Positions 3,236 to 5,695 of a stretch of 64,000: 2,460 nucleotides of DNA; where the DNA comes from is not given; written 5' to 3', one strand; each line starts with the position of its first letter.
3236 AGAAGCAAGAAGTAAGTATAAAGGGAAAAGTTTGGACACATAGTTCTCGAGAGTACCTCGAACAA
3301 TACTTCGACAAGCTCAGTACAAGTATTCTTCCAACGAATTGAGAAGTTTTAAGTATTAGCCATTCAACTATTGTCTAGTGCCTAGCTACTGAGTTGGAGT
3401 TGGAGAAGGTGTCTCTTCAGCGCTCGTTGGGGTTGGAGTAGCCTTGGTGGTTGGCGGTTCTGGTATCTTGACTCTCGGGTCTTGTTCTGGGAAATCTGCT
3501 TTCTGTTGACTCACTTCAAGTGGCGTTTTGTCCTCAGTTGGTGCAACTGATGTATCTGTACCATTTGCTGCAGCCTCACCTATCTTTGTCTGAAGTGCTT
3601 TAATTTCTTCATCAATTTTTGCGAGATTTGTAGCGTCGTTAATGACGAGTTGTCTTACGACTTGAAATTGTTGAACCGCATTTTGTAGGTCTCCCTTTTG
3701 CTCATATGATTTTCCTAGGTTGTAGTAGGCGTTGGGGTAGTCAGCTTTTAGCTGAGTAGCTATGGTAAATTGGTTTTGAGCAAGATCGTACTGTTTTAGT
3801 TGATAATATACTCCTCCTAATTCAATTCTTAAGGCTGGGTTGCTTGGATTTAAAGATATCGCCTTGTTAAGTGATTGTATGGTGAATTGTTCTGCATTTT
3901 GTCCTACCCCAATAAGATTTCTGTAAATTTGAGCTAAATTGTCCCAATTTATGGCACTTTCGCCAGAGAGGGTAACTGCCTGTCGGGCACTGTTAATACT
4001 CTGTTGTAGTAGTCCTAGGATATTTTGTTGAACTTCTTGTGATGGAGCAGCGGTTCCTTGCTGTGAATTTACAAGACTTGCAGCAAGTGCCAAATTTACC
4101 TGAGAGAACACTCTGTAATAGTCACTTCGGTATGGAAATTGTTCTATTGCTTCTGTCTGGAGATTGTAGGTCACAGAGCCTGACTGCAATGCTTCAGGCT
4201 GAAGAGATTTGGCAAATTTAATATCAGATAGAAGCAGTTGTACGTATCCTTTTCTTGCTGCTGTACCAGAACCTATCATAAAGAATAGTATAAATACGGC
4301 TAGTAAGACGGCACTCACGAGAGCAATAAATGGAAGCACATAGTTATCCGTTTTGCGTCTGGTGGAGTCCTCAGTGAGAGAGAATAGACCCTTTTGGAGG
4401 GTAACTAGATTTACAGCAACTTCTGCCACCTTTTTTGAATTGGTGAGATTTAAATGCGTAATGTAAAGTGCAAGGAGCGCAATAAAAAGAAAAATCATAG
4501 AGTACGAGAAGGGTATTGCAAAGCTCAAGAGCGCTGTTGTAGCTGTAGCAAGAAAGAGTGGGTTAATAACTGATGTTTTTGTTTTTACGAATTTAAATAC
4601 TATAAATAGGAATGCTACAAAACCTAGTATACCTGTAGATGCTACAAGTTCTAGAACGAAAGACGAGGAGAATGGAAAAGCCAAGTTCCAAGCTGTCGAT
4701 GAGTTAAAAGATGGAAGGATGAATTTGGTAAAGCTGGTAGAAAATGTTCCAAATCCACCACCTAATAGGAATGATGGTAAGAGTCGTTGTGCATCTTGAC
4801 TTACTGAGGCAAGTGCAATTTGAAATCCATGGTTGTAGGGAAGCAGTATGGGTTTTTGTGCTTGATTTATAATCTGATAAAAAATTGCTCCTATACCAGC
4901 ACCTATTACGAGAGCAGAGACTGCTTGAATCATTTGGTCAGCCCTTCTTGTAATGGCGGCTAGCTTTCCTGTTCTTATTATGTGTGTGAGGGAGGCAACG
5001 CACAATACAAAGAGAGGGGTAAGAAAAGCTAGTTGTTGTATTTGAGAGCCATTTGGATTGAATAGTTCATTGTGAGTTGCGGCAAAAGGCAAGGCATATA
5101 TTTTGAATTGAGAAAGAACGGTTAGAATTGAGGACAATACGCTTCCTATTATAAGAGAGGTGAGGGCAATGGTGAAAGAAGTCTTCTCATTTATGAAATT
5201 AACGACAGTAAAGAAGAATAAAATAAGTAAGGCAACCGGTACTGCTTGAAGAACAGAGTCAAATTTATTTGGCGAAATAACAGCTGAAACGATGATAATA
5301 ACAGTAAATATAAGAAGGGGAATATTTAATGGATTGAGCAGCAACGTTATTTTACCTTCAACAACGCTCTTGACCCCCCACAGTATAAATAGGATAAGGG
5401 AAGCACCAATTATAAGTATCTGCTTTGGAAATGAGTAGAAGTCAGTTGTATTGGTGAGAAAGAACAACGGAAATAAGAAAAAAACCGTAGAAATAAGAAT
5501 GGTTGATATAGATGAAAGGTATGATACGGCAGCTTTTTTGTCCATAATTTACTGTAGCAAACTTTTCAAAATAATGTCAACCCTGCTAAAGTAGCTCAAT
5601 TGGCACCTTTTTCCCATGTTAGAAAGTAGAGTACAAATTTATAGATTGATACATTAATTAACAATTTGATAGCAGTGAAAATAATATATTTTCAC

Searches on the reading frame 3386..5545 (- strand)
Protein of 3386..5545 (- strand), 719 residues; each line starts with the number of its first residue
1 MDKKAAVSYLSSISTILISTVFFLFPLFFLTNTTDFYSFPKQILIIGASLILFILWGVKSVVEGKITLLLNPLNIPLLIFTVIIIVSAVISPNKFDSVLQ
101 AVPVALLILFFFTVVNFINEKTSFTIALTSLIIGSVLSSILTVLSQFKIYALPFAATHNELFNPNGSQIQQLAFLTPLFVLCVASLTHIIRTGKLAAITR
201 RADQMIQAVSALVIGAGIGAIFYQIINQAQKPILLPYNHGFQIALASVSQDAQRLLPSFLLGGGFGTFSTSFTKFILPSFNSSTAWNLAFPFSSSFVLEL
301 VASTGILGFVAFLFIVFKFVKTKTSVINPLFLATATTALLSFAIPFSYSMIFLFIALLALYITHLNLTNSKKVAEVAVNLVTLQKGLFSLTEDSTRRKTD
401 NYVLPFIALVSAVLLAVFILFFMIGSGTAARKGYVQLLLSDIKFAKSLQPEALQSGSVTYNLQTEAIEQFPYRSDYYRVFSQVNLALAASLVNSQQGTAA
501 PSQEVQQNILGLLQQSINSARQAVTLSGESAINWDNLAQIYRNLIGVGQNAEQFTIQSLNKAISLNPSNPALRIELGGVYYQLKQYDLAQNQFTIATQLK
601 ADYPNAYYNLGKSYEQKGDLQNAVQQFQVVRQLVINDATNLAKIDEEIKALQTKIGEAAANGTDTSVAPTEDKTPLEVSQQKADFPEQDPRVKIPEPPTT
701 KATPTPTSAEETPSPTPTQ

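Call 79: search_protein_families(library=pfam, proteins=[window:3386-5545:-], max_evalue=0.001)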
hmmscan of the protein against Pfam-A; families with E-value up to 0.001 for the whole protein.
window:3386-5545:- (719 aa): 8 families
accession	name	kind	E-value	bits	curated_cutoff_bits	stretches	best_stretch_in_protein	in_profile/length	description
PF13414.12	TPR_11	-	3.1e-10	40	26.8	2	579-618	3-42/42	TPR repeat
PF07719.23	TPR_2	-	9.8e-08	32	27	0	605-632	2-29/34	Tetratricopeptide repeat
PF13181.12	TPR_8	-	1e-07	32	25.7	0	605-627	2-24/34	Tetratricopeptide repeat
PF13431.12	TPR_17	-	8.6e-07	29.2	24.4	0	560-590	3-33/34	Tetratricopeptide repeat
PF14559.12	TPR_19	-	2.3e-06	28.3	25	1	556-591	11-46/68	Tetratricopeptide repeat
PF13432.12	TPR_16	-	2.8e-06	28.1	32.7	1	579-631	6-58/65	Tetratricopeptide repeat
PF00515.34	TPR_1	-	5.9e-06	26.3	27.8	0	605-628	2-25/34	Tetratricopeptide repeat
PF13424.12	TPR_12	-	0.00016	22.3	30.1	0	574-629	7-70/77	Tetratricopeptide repeat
